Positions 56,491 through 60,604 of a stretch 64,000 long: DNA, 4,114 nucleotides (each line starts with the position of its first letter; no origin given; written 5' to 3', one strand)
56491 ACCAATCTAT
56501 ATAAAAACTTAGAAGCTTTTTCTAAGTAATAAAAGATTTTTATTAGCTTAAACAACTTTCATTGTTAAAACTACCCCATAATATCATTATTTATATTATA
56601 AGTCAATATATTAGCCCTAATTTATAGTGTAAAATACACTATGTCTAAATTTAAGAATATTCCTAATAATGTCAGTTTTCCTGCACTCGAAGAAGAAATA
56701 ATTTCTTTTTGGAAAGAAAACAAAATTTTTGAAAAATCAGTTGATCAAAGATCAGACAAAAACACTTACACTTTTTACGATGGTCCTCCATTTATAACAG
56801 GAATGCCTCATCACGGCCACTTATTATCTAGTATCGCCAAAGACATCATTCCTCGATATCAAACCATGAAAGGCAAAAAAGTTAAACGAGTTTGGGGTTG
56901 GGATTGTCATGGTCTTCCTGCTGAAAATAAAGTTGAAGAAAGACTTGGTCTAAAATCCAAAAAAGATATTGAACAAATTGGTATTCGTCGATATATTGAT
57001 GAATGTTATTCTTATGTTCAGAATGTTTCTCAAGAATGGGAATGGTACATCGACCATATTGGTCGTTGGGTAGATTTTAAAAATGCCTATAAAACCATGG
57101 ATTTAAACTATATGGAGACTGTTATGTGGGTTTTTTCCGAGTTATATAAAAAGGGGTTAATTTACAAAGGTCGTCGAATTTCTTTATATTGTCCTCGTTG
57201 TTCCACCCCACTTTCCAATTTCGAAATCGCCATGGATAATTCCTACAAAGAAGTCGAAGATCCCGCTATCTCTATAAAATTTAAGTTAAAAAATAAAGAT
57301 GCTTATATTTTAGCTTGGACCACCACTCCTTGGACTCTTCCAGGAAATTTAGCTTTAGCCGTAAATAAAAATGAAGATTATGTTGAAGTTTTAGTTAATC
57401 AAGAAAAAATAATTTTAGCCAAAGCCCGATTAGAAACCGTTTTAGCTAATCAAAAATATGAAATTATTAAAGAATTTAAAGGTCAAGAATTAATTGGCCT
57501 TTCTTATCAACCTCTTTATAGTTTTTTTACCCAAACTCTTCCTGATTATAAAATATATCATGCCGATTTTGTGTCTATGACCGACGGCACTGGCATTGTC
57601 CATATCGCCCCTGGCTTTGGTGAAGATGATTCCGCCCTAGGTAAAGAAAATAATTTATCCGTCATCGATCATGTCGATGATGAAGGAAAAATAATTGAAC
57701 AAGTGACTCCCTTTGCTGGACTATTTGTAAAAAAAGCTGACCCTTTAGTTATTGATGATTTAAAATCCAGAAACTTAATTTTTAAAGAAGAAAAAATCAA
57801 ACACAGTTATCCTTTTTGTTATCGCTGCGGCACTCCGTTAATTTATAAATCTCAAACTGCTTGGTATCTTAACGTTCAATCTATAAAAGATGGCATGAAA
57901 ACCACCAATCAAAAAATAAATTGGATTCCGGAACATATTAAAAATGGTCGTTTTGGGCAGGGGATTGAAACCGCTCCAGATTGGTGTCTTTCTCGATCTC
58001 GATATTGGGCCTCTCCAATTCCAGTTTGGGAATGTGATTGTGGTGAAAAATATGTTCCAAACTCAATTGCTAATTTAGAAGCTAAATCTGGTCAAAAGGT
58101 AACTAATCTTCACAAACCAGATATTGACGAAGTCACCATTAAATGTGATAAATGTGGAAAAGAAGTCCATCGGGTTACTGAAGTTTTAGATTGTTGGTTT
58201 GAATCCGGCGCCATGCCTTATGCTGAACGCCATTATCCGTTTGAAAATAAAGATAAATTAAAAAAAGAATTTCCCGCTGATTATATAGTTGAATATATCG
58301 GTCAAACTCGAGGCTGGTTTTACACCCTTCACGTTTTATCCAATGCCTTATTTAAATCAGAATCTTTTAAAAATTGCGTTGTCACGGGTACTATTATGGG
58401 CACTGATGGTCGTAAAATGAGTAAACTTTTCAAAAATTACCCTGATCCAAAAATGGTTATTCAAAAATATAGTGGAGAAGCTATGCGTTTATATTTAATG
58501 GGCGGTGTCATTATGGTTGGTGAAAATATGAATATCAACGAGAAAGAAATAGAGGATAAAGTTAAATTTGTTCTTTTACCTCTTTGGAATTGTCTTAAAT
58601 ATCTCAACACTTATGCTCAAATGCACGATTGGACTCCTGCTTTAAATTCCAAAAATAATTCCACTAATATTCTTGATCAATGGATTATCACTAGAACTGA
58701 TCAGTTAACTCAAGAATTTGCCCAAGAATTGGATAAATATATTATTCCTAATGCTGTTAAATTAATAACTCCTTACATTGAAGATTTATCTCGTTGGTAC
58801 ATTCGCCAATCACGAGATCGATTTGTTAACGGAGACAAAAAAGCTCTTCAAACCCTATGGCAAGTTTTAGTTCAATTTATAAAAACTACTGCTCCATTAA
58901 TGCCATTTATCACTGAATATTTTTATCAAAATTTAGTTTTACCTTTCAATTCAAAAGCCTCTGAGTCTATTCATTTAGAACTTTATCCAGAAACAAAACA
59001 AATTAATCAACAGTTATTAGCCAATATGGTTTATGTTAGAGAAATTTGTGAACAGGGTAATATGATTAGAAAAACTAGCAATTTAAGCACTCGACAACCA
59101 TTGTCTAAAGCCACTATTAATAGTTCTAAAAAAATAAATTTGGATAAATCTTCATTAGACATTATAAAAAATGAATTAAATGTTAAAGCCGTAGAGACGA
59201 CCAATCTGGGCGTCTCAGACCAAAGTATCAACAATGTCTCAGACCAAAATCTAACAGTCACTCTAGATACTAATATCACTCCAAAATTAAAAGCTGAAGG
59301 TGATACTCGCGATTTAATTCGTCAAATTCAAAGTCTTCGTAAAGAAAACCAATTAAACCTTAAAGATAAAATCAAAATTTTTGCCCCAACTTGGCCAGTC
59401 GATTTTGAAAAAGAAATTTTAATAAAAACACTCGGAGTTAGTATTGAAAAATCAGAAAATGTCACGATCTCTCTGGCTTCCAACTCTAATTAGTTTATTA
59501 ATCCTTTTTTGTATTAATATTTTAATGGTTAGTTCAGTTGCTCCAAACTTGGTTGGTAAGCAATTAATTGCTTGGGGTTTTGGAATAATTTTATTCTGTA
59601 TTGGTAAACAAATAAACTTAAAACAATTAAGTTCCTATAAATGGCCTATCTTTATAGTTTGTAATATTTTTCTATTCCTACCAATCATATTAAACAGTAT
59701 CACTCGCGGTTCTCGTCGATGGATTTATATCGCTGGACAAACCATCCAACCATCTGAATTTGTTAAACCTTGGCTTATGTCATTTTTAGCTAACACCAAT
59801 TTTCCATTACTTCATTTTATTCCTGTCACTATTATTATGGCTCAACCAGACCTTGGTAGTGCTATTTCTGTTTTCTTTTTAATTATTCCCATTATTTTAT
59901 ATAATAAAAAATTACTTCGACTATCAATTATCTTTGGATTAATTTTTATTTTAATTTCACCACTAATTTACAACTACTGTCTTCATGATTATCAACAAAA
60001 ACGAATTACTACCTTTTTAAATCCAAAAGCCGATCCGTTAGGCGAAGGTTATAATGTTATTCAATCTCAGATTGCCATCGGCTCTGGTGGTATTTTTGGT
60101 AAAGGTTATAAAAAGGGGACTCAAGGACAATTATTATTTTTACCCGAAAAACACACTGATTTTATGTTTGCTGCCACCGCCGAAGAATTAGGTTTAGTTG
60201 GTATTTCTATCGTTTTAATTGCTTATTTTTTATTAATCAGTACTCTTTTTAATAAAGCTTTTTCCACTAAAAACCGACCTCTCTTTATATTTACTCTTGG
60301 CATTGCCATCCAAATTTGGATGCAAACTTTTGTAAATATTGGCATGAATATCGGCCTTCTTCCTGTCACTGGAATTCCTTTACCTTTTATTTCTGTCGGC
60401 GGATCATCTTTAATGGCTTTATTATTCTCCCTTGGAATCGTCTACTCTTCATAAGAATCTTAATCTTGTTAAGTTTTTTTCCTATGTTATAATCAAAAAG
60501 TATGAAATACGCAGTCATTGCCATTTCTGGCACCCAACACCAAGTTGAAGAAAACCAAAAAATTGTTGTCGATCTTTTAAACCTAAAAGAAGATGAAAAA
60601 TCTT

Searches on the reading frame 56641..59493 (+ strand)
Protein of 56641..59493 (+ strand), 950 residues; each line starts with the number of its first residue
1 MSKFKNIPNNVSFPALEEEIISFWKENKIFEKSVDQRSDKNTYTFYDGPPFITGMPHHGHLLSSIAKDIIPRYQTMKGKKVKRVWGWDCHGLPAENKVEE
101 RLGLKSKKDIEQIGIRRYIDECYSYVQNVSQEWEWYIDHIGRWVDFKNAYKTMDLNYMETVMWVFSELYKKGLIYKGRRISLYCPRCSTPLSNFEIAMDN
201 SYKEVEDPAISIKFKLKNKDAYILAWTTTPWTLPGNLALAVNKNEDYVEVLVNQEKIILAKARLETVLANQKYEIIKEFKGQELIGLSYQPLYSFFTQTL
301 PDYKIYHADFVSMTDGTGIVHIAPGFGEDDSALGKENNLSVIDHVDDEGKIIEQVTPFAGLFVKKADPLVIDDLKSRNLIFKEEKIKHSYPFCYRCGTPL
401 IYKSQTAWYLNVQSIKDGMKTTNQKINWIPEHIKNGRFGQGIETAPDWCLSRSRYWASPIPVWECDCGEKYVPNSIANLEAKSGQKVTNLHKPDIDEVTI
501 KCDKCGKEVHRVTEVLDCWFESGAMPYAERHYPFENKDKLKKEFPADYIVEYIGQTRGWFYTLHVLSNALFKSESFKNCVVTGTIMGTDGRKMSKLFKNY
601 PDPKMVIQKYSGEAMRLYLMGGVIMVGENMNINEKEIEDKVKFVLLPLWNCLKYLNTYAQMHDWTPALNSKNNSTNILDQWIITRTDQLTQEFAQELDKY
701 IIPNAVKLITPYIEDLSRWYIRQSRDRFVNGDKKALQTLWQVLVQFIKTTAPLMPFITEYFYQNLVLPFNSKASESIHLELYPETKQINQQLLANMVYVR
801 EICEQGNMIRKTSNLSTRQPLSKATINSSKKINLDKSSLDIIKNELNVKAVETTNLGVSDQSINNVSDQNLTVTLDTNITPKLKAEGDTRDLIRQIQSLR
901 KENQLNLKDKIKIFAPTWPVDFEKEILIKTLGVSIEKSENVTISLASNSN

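Call 46: search_protein_families(library=pfam, proteins=[window:56641-59493:+], max_evalue=0.00001)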
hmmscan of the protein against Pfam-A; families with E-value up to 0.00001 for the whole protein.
window:56641-59493:+ (950 aa): 4 families
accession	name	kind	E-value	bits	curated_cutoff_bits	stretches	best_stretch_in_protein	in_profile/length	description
PF00133.28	tRNA-synt_1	-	1.9e-126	422.6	22.7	1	20-621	2-404/414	tRNA synthetases class I (I, L, M and V)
PF08264.19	Anticodon_1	-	3.9e-22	79.2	25.1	1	679-823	1-146/148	Anticodon-binding domain of tRNA ligase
PF09334.17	tRNA-synt_1g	-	1.4e-17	64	20.1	1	50-197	8-136/391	tRNA synthetases class I (M)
PF19302.4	DUF5915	-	4.8e-16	59.3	27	1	817-914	53-143/195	Domain of unknown function (DUF5915)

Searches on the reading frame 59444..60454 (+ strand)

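Call 46: search_protein_families(library=pfam, proteins=[window:59444-60454:+], max_evalue=0.00001)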
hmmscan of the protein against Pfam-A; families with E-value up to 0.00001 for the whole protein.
window:59444-60454:+ (336 aa): 1 family
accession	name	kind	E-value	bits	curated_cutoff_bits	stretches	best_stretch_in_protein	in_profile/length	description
PF01098.24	FTSW_RODA_SPOVE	-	2.7e-80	270.5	26.4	1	34-334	35-348/356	Cell cycle protein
